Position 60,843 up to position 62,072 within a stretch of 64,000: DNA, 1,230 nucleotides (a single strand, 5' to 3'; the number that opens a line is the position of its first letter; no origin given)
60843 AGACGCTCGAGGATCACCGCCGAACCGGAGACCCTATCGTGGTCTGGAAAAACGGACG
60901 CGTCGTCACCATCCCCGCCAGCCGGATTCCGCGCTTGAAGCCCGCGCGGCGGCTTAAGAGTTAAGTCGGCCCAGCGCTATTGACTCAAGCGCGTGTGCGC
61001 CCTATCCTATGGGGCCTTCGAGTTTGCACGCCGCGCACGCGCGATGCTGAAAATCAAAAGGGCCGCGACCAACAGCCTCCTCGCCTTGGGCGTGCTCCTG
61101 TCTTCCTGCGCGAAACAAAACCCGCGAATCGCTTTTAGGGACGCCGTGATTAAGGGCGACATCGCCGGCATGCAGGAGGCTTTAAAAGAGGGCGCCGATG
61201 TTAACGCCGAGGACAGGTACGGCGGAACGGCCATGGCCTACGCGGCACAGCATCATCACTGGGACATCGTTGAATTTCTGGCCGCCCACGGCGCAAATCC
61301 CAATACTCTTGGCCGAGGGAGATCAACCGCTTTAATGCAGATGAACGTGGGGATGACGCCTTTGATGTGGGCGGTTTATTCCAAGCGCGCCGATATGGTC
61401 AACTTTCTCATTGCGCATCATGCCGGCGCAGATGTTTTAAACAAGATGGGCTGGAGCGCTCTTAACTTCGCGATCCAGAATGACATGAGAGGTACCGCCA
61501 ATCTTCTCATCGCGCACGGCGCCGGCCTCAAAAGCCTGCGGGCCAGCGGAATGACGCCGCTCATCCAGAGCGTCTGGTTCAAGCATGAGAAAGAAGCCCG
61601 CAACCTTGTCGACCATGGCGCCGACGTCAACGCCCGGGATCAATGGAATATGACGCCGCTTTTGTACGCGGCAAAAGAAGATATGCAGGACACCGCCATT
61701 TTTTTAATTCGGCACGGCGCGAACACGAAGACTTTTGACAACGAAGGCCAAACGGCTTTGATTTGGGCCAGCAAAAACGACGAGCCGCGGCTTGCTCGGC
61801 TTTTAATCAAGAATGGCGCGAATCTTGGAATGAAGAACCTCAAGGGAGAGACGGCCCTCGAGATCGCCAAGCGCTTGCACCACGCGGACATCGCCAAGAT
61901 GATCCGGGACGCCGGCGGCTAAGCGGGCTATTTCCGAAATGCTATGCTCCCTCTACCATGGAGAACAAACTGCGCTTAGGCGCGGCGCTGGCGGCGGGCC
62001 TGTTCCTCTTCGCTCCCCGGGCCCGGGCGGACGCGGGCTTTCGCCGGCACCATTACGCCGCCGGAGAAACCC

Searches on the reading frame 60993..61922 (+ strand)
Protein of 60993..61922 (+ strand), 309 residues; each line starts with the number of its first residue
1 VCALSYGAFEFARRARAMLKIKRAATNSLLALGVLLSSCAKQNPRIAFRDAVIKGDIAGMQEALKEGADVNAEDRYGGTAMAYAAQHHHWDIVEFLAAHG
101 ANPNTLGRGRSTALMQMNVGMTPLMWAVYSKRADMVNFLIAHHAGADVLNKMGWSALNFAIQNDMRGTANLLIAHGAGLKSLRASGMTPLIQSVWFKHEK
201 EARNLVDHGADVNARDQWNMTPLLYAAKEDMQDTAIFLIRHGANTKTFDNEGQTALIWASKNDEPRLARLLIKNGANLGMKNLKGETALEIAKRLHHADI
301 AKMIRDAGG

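Call 91: search_protein_families(library=pfam, proteins=[window:60993-61922:+], max_evalue=0.00001)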
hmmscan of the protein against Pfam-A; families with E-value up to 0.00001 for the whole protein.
window:60993-61922:+ (309 aa): 5 families
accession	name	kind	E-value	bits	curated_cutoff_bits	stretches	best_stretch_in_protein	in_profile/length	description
PF12796.13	Ank_2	-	3.9e-75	248.9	27.3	7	51-148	4-86/90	Ankyrin repeats (3 copies)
PF00023.36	Ank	-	8.5e-34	114.1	21.1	0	120-149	2-29/33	Ankyrin repeat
PF13857.12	Ank_5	-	3.9e-30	104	27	2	238-292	1-56/56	Ankyrin repeats (many copies)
PF13637.12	Ank_4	-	4.9e-23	81.1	22.7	0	83-140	3-50/50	Ankyrin repeats (many copies)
PF13606.12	Ank_3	-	1.1e-20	71.6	22.3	0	120-146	2-28/30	Ankyrin repeat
